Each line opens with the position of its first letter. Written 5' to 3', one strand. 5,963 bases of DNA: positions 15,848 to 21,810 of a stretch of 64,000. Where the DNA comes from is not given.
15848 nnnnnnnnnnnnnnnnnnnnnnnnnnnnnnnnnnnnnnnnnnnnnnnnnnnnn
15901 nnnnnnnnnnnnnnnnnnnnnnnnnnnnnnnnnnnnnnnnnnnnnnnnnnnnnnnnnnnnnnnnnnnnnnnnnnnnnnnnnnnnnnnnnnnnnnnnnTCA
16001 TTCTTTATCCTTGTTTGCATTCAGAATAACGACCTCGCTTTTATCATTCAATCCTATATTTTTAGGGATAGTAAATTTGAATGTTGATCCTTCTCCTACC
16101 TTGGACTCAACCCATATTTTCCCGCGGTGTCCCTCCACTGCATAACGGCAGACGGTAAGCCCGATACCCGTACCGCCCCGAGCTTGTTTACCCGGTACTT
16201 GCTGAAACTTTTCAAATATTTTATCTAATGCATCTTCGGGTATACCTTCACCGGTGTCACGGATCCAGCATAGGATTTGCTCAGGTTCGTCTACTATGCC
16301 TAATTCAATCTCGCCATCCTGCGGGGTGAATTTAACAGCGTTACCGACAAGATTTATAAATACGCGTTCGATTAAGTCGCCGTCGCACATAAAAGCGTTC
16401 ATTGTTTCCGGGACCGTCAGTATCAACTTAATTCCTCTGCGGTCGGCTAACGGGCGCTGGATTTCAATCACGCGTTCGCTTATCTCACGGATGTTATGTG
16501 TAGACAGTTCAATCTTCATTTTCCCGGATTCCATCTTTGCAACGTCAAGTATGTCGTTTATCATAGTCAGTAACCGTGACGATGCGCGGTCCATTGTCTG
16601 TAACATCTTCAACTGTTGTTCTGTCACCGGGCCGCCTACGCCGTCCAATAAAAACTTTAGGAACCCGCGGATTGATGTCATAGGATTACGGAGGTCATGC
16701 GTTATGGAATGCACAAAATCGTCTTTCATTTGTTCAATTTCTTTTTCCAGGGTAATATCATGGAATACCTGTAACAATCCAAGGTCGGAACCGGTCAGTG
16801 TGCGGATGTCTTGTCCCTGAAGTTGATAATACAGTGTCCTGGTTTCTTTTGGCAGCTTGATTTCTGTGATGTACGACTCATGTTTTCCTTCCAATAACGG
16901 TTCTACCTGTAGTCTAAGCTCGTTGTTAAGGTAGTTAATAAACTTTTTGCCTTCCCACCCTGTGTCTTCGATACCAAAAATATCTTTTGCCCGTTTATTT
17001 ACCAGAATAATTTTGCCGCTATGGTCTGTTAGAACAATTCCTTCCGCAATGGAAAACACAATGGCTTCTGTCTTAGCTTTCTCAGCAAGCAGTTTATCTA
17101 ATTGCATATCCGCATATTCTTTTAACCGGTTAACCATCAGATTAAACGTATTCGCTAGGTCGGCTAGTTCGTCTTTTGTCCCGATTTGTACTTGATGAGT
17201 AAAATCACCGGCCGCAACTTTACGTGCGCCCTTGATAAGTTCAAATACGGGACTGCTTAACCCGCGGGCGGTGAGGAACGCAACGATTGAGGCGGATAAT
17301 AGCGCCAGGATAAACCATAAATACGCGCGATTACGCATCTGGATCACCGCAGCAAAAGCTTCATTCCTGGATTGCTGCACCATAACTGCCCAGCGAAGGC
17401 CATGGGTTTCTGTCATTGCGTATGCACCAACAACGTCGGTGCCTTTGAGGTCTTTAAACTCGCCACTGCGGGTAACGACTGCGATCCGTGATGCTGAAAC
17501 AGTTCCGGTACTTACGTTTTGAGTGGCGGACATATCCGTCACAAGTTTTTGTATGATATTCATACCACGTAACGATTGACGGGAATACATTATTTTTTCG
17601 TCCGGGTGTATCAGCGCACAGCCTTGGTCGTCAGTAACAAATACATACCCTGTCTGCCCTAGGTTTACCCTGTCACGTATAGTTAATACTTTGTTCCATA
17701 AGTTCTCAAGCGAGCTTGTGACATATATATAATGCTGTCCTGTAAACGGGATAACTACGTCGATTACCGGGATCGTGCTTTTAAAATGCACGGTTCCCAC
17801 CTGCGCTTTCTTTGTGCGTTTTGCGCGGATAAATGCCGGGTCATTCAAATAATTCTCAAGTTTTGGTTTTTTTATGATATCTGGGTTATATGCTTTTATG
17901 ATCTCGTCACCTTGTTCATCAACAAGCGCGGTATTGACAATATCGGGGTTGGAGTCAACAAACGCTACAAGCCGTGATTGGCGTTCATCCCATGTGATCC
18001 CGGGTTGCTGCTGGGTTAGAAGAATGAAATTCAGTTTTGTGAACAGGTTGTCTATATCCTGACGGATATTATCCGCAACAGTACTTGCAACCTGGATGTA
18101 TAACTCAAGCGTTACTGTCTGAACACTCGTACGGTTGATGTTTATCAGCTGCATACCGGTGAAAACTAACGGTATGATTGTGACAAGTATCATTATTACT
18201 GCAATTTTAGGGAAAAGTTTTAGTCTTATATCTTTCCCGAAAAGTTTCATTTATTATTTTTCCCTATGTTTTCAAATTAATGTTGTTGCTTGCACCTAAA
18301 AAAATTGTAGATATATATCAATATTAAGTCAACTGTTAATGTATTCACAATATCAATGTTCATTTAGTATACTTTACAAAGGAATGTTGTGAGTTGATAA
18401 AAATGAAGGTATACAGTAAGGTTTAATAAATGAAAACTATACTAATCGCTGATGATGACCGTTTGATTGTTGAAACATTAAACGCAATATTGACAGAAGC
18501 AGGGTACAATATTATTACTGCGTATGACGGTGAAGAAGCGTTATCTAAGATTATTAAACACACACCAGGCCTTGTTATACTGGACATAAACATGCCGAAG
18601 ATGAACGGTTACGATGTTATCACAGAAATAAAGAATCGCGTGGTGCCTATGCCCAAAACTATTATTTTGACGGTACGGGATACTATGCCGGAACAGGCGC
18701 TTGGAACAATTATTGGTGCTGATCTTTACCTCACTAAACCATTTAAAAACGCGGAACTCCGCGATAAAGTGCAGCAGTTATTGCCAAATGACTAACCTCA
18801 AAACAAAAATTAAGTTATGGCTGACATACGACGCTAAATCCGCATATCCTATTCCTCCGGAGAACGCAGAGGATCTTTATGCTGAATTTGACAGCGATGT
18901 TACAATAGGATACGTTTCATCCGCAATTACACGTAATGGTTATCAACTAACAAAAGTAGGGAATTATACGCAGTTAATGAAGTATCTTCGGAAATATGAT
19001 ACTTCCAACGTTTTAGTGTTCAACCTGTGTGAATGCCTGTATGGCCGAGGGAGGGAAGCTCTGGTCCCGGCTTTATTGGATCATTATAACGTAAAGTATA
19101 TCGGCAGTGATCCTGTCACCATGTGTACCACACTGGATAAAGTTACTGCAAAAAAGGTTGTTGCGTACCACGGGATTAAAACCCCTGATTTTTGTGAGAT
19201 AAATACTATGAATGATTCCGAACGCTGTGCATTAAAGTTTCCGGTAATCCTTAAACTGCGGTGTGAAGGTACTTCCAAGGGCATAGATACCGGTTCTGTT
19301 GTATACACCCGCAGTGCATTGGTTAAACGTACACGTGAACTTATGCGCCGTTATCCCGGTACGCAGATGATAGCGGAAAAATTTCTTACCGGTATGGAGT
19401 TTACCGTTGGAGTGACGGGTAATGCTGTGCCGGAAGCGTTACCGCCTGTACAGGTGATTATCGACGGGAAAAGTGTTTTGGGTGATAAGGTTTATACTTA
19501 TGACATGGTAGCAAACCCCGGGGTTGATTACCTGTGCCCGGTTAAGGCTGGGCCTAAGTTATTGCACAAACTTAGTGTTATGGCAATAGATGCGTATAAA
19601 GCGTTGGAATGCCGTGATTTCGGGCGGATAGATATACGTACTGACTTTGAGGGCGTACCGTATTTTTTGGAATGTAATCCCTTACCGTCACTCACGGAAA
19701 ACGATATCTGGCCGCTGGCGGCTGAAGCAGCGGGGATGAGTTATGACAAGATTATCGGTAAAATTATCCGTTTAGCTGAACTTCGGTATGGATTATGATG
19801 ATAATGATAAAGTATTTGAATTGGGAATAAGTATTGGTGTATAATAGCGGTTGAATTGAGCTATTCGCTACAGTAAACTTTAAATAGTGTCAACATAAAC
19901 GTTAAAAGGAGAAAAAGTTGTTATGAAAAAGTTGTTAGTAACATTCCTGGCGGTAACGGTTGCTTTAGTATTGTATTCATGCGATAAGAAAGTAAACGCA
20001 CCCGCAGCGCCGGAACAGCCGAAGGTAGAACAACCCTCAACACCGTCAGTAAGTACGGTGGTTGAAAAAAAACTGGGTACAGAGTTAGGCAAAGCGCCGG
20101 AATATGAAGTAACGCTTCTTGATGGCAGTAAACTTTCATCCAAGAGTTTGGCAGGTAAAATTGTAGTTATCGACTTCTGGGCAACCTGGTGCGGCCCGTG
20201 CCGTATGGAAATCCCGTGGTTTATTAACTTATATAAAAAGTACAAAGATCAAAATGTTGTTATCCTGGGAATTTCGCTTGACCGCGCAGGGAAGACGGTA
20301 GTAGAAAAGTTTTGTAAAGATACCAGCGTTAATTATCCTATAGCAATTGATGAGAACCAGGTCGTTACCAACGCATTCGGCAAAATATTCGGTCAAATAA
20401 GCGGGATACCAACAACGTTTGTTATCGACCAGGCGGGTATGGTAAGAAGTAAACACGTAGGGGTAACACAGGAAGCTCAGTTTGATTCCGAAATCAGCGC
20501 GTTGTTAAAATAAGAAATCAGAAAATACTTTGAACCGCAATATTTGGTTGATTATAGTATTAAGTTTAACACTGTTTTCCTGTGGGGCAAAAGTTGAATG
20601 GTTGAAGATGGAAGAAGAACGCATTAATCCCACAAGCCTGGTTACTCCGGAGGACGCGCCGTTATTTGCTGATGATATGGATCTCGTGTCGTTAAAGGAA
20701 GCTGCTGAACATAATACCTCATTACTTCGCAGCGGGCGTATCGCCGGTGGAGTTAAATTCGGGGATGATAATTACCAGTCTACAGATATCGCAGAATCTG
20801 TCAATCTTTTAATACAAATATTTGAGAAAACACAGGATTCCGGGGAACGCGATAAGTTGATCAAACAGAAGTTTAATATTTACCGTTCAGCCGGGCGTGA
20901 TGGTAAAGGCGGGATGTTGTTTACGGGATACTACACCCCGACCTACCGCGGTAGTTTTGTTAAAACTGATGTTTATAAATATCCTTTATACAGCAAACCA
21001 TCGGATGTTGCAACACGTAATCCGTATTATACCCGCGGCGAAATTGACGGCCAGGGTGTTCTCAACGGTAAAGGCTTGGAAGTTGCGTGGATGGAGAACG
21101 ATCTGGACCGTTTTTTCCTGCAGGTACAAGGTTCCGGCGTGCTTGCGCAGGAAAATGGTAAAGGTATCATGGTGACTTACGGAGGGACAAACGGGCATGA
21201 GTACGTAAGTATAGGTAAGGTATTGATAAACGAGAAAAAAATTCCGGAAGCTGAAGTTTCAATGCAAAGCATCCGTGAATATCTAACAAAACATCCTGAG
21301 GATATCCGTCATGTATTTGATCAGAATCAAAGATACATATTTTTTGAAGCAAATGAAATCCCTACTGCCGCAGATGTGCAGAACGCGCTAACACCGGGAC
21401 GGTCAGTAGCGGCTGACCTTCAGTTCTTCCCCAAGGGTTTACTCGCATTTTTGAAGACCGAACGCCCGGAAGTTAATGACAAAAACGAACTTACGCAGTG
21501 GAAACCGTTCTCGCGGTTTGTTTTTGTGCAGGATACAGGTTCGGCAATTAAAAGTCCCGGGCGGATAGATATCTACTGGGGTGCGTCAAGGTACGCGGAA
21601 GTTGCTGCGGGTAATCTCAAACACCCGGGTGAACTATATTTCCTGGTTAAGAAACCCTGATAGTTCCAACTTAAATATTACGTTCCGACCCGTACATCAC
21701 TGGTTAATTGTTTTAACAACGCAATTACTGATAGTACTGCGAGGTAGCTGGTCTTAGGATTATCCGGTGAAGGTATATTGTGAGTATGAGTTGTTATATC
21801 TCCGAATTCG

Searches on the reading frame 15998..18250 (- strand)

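Call 13: search_protein_families(library=ncbifam, proteins=[window:15998-18250:-], max_evalue=0.00001)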
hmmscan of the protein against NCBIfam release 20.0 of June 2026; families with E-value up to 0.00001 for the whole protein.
window:15998-18250:- (750 aa): 83 families (the best 25 are shown)
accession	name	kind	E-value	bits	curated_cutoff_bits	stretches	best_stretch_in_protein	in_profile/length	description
NF033092.0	HK_WalK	equivalog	4.7e-85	286.3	725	1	280-729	150-593/594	cell wall metabolism sensor histidine kinase WalK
NF046044.1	PnpS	equivalog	2.1e-75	254.2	400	1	337-729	4-390/390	two-component system histidine kinase PnpS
NF045911.1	TCSHisKinNblS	equivalog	2.6e-66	224.3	1000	1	323-728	197-618/621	two-component system sensor histidine kinase NblS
NF047874.1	MASE3_PAS_HK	subfamily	5.1e-59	200.7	560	1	359-737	229-632/655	MASE3 domain-containing sensor histidine kinase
TIGR02966.1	phoR_proteo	equivalog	1.3e-58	198.7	334.2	1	390-728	4-333/333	phosphate regulon sensor histidine kinase PhoR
NF008468.0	PRK11360.1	equivalog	6.2e-54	183.4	646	1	291-732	180-610/616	two-component system sensor histidine kinase AtoS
TIGR02956.1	TMAO_torS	equivalog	8e-53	179.8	676.5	1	506-731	461-683/967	TMAO reductase system sensor histidine kinase/response regulator TorS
NF033093.1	HK_VicK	exception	1.8e-49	168.6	680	1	302-731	8-436/448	cell wall metabolism sensor histidine kinase VicK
NF012163.2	BaeS_SmeS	equivalog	2.6e-46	158.5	500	2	501-716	233-444/457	sensor histidine kinase efflux regulator BaeS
NF006800.0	PRK09303.1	equivalog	9.1e-46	156.5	342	1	501-729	144-376/383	histidine kinase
NF008318.0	PRK11107.1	equivalog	9.2e-46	156.3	890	1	504-733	288-521/920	two-component sensor histidine kinase BarA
NF040691.1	MtrAB_MtrB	equivalog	6.8e-45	154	450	2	498-734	260-496/507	MtrAB system histidine kinase MtrB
NF011874.0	PRK15347.1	equivalog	6e-44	150.3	852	1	506-730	395-614/921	two component system sensor kinase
NF007837.0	PRK10549.1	equivalog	9.1e-44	149.9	603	2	500-728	232-456/466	envelope stress sensor histidine kinase BaeS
NF008302.0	PRK11091.1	equivalog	4.4e-43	147.5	838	1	477-733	244-508/779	aerobic respiration two-component sensor histidine kinase ArcB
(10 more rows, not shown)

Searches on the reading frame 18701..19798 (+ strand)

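Call 13: search_protein_families(library=ncbifam, proteins=[window:18701-19798:+], max_evalue=0.00001)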
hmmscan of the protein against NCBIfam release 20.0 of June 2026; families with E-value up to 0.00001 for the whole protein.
window:18701-19798:+ (365 aa): 29 families (the best 25 are shown)
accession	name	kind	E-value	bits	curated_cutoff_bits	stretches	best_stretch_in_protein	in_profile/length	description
NF002378.0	PRK01372.1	subfamily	3.2e-42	144.3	243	1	72-360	30-302/305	D-alanine--D-alanine ligase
TIGR01205.1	D_ala_D_alaTIGR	subfamily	8.9e-33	113.6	245.65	1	105-359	64-317/318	D-alanine--D-alanine ligase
NF011169.0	PRK14571.1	equivalog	1.3e-30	106.8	404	1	72-361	24-297/300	D-alanyl-alanine synthetase A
NF002528.0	PRK01966.1-4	subfamily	8.2e-23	80.8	262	1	121-360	116-359/366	D-alanine--D-alanine ligase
NF000091.3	D_ala_D_ser_VanG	exception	4.6e-20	71.7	495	1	104-359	92-343/344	D-alanine--D-serine ligase VanG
NF002526.0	PRK01966.1-2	equivalog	9.6e-19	67.5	449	1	99-363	90-351/362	D-alanine--D-alanine ligase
NF002527.0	PRK01966.1-3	equivalog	1.7e-18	67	310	1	117-357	89-326/332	D-alanine--D-alanine ligase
NF002525.0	PRK01966.1-1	equivalog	2e-18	66.5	457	1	121-359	115-350/364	D-alanine--D-alanine ligase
NF011170.0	PRK14572.1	equivalog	2.8e-18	66.2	489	1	115-358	99-344/351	D-alanyl-alanine synthetase A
NF002529.0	PRK01966.1-5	equivalog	8.3e-18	64.4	472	1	116-360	97-337/348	D-alanine--D-alanine ligase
NF000206.1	D_ala_D_lac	equivalog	1.6e-17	63.5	550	1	98-359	85-340/342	D-alanine--(R)-lactate ligase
NF011167.0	PRK14569.1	equivalog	9.5e-15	54.7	410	1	117-359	69-295/296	D-alanyl-alanine synthetase A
NF000372.1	D_ala_D_lac_VanI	exception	7.4e-14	51.8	700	1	115-359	100-340/341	D-alanine--(R)-lactate ligase VanI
NF011168.0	PRK14570.1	equivalog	1.5e-13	50.9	505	1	141-360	132-347/364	D-alanyl-alanine synthetase A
NF012215.1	D_ala_D_lac_VanD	exception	1.6e-13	50.7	700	1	117-359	103-340/343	D-alanine--(R)-lactate ligase VanD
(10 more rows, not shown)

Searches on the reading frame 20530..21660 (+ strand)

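Call 13: search_protein_families(library=ncbifam, proteins=[window:20530-21660:+], max_evalue=0.00001)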
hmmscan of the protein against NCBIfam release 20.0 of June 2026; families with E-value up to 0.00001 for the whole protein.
window:20530-21660:+ (376 aa): 1 family
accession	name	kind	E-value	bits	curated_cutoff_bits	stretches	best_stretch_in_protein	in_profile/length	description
NF008366.0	PRK11162.1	equivalog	4.6e-52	177.2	242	1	93-373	80-355/366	murein transglycosylase A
